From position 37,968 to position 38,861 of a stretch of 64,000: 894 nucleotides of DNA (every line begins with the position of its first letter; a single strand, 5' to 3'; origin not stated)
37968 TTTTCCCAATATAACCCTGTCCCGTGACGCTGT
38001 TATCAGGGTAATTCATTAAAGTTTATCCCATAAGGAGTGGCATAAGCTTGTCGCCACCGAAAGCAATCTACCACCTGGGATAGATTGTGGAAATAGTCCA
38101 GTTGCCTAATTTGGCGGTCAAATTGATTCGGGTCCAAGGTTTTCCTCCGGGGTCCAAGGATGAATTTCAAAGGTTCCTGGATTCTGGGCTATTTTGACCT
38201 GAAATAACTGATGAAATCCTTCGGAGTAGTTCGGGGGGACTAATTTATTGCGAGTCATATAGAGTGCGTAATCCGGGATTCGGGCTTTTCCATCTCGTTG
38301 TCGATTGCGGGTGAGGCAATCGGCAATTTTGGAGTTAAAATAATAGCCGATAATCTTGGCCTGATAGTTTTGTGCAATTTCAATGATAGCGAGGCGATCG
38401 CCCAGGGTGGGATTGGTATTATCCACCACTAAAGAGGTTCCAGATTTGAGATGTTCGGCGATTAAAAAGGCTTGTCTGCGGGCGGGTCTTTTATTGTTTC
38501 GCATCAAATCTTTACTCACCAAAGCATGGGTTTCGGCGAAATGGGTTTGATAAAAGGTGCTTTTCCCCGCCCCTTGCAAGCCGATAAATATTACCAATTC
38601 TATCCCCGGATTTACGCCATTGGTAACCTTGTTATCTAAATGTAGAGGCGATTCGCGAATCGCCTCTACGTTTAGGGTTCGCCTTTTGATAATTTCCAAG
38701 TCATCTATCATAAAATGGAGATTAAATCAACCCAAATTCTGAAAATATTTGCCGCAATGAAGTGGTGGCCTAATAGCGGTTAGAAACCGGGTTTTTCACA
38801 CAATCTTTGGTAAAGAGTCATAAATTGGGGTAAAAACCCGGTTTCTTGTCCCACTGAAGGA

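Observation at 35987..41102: Co-directional island of dynamin-like GTPase, PNK-like kinase, decayed ORF, small P-loop GTPase and tail-anchored partner. Candidate uncharacterised GTPase-based system.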

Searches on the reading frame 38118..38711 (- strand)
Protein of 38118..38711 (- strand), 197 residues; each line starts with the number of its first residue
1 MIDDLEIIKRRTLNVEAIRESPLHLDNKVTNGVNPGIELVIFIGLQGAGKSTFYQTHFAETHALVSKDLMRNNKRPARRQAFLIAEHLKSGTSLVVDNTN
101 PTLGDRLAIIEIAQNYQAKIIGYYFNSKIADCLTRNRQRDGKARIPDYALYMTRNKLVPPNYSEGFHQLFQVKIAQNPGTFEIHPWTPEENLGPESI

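Call 3: search_protein_families(library=pfam, proteins=[window:38118-38711:-], max_evalue=1)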
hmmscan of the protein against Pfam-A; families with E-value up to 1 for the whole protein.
window:38118-38711:- (197 aa): 5 families
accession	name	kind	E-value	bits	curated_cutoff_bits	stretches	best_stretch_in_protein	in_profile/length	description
PF13671.12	AAA_33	-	1.9e-12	48.1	27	1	39-142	1-121/143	AAA domain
PF08433.16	KTI12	-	0.001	19.1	22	1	72-147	51-127/271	Chromatin associated protein KTI12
PF06414.18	Zeta_toxin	-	0.054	13.4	22.3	1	81-175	85-171/199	Zeta toxin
PF00005.33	ABC_tran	-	0.085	13.9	25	1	35-140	10-96/137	ABC transporter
PF21847.1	DUF6906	-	0.18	12.1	23.6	1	70-100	1-32/50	Domain of unknown function (DUF6906)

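Call 4: search_protein_families(library=ncbifam, proteins=[window:38118-38711:-], max_evalue=1)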
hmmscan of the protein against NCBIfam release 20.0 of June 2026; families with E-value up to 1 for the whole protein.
window:38118-38711:- (197 aa): 8 families
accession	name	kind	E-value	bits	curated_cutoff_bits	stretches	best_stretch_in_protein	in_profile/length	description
TIGR01663.1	PNK-3'Pase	equivalog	3.3e-13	48.9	502.8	1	34-174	361-502/520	bifunctional polynucleotide phosphatase/kinase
TIGR04075.1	bacter_Pnkp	equivalog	2.3e-12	45.9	750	1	35-173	6-156/851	polynucleotide kinase-phosphatase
TIGR03574.1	selen_PSTK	equivalog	7.5e-07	28.8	290.5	1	39-160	1-135/249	L-seryl-tRNA(Sec) kinase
TIGR03575.1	selen_PSTK_euk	equivalog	0.0028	17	382.35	1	65-162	100-196/340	L-seryl-tRNA(Sec) kinase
NF005253.0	PRK06762.1-4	equivalog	0.0068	16.6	159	0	38-73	3-41/166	hypothetical protein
NF005258.0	PRK06762.3-3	equivalog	0.051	13.5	344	1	39-140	4-117/164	hypothetical protein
NF005255.0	PRK06762.2-2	equivalog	0.062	13.3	140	0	109-141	87-119/163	hypothetical protein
TIGR02315.1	ABC_phnC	equivalog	0.11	11.9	266.1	1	32-55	24-46/243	phosphonate ABC transporter ATP-binding protein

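Call 5: search_protein_families(library=padloc, proteins=[window:38118-38711:-], max_evalue=1)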
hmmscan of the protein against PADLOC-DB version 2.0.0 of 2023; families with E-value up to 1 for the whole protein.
window:38118-38711:- (197 aa): 0 families

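Call 61: search_dna_similar(query=window:38118-38711:-, collection=plasmids, mode=protein, max_evalue=0.00001, max_rows=25)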
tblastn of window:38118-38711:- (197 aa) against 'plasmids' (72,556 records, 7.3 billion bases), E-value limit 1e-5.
Records with a match: 25; places in all: 26; records where one place covers at least 80% of the query: 1.
Best place of each record, by identity: <60% 25.
By first word of the organism name: Streptomyces 11; Streptantibioticus 2; Kitasatospora 2; Rhodococcus 2; Deinococcus 1; Embleya 1; Leptospira 1; Methylobacterium 1; Sphaerospermopsis 1; Nostoc 1; and 2 more.
By predicted mobility (MOB-suite, as given by PLSDB): mobilizable 12; non-mobilizable 12; conjugative 1.
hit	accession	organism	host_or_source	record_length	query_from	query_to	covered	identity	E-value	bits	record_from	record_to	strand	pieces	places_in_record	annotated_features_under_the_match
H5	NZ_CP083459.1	Deinococcus taeanensis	whole organism,coastal dune soil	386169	37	189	78%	48.4%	1e-36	141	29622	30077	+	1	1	AAA family ATPase | tRNA(His) guanylyltransferase Thg1 family protein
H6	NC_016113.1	Streptantibioticus cattleyicolor NRRL 8057 = DSM 46488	-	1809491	37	189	78%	37.0%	8e-24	104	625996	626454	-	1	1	none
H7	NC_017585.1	Streptantibioticus cattleyicolor NRRL 8057 = DSM 46488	-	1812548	37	189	78%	37.0%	8e-24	104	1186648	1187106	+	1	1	none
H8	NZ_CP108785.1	Embleya sp. NBC_00888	-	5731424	37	174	70%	37.7%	2e-20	95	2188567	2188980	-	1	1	none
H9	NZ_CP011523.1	Streptomyces sp. CFMR 7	-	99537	22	170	76%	29.2%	2e-6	55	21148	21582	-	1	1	AAA family ATPase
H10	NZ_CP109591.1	Streptomyces sp. NBC_01361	-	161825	16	172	80%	27.5%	1e-6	56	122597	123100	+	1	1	AAA family ATPase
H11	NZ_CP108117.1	Streptomyces sp. NBC_00212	-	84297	39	197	81%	26.7%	3e-6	54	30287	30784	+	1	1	ATP-binding protein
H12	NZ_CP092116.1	Leptospira noguchii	Bos taurus,Cell culture,urine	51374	32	173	72%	28.9%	4e-7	57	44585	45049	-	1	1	polynucleotide kinase-phosphatase | 3' terminal RNA ribose 2'-O-methyltransferase Hen1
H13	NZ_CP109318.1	Streptomyces anulatus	-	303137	24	170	75%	27.8%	1e-6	55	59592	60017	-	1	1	AAA family ATPase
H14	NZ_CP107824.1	Streptomyces anulatus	-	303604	24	170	75%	27.8%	2e-6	54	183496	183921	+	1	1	none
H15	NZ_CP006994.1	Methylobacterium sp. AMS5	-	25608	35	175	72%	28.8%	6e-7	56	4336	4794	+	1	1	polynucleotide kinase-phosphatase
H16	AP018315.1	Sphaerospermopsis kisseleviana NIES-73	-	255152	37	165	65%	31.2%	3e-9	63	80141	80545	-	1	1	hypothetical protein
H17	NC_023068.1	Streptomyces sp. F11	-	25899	25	150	64%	31.4%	3e-9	63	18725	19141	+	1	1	ATP-binding protein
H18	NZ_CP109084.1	Streptomyces cyaneofuscatus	-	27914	32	150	60%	33.1%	7e-7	56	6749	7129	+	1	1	ATP-binding protein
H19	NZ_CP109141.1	Streptomyces cyaneofuscatus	-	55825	32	150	60%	33.1%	7e-7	56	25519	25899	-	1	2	ATP-binding protein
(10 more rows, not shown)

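Call 62: get_annotated_region(hit=H5, flank=4000)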
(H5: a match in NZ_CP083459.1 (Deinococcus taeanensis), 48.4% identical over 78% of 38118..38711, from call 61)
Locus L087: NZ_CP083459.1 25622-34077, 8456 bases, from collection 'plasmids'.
description: Deinococcus taeanensis strain TS293 plasmid p_TS293_5, complete sequence
organism: Deinococcus taeanensis (NCBI taxid 2737050)
taxonomy: Bacteria; Deinococcota; Deinococci; Deinococcales; Deinococcaceae; Deinococcus; Deinococcus taeanensis
host: -; source: whole organism,coastal dune soil; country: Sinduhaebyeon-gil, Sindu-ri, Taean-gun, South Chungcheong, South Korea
typing (MOB-suite, as given by PLSDB): mobilizable; relaxase MOBP
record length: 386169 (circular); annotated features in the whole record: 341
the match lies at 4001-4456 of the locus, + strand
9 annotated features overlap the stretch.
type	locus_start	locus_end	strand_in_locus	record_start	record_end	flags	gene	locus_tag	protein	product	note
CDS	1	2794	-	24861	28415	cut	-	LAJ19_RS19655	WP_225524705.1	DUF4157 domain-containing protein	-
CDS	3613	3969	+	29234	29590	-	-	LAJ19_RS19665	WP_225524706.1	hypothetical protein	-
CDS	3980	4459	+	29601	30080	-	-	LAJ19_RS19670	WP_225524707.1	AAA family ATPase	-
CDS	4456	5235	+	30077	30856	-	-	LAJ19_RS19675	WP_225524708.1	tRNA(His) guanylyltransferase Thg1 family protein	GO:0006400 - tRNA modification [Evidence IEA]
CDS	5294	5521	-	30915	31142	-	-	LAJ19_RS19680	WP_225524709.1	hypothetical protein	-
CDS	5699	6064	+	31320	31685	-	-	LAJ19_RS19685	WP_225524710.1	DUF705 domain-containing protein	-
CDS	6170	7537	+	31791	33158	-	-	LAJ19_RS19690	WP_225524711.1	3' terminal RNA ribose 2'-O-methyltransferase Hen1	GO:0042245 - RNA repair [Evidence IEA]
CDS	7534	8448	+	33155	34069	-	-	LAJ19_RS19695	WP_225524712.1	nucleotidyltransferase domain-containing protein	-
CDS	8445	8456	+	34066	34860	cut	-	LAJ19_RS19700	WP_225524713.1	nucleotidyltransferase domain-containing protein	-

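Call 81: search_protein_families(library=pfam, proteins=[L087:4456-5235:+, L087:3980-4459:+], max_evalue=0.0001)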
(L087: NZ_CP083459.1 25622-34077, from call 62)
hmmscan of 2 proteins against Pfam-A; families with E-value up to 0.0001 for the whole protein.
L087:4456-5235:+ (259 aa): 2 families
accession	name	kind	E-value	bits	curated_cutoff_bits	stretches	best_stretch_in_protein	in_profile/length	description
PF04446.17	Thg1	-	1.6e-30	106.1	29.2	1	9-123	3-126/130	tRNAHis guanylyltransferase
PF14413.11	Thg1C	-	7.3e-14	52.4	26.3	1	131-216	2-89/116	Thg1 C terminal domain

L087:3980-4459:+ (159 aa): 1 family
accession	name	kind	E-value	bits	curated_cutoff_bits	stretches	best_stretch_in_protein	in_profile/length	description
PF13671.12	AAA_33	-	4.7e-16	59.8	27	1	10-130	1-142/143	AAA domain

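Call 105: get_annotated_region(hit=H6, flank=2500)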
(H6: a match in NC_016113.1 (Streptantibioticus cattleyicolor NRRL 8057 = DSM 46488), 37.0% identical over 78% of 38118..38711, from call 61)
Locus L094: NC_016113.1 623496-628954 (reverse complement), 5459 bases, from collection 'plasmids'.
description: Streptantibioticus cattleyicolor NRRL 8057 = DSM 46488 plasmid pSCAT, complete sequence
organism: Streptantibioticus cattleyicolor NRRL 8057 = DSM 46488 (NCBI taxid 1003195)
taxonomy: Bacteria; Actinomycetota; Actinomycetes; Kitasatosporales; Streptomycetaceae; Streptantibioticus; Streptantibioticus cattleyicolor; Streptantibioticus cattleyicolor NRRL 8057 = DSM 46488
host: -; source: -; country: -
typing (MOB-suite, as given by PLSDB): mobilizable; relaxase MOBP
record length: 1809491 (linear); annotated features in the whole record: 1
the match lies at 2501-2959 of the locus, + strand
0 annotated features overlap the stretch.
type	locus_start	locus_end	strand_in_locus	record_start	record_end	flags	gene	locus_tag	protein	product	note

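Call 106: get_annotated_region(hit=H8, flank=2500)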
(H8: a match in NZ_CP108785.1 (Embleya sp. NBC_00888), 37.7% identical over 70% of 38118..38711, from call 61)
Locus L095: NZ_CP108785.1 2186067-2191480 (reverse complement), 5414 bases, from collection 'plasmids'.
description: Embleya sp. NBC_00888 plasmid unnamed1, complete sequence
organism: Embleya sp. NBC_00888 (NCBI taxid 2975960)
taxonomy: Bacteria; Actinomycetota; Actinomycetes; Kitasatosporales; Streptomycetaceae; Embleya; Embleya sp. NBC 00888
host: -; source: -; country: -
typing (MOB-suite, as given by PLSDB): mobilizable; relaxase MOBP
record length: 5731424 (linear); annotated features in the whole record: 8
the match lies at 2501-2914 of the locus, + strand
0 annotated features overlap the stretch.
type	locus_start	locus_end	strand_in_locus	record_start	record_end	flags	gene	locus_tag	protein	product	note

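Call 107: get_annotated_region(hit=H16, flank=2500)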
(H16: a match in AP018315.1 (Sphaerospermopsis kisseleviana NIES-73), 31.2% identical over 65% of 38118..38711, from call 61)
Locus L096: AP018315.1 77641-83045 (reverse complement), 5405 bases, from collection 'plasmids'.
description: Sphaerospermopsis kisseleviana NIES-73 plasmid plasmid1 DNA, complete genome
organism: Sphaerospermopsis kisseleviana NIES-73 (NCBI taxid 1973480)
taxonomy: Bacteria; Cyanobacteriota; Cyanophyceae; Nostocales; Aphanizomenonaceae; Sphaerospermopsis; Sphaerospermopsis kisseleviana; Sphaerospermopsis kisseleviana NIES-73
host: -; source: -; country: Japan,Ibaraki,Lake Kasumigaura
typing (MOB-suite, as given by PLSDB): conjugative; replicon rep_cluster_1696,rep_cluster_89; relaxase MOBP; mating-pair formation MPF_T
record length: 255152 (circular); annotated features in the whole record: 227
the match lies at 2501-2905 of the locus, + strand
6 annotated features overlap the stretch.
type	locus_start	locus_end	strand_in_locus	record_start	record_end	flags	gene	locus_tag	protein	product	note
CDS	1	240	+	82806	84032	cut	-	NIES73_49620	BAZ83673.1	hypothetical protein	-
CDS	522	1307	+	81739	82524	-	-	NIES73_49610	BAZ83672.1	hypothetical protein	-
CDS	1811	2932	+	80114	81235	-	-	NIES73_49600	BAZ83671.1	hypothetical protein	-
CDS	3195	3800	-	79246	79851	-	-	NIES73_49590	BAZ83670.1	hypothetical protein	-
CDS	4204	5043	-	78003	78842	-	-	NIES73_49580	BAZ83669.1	hypothetical protein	-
CDS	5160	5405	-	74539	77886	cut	-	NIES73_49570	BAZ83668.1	putative helicase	-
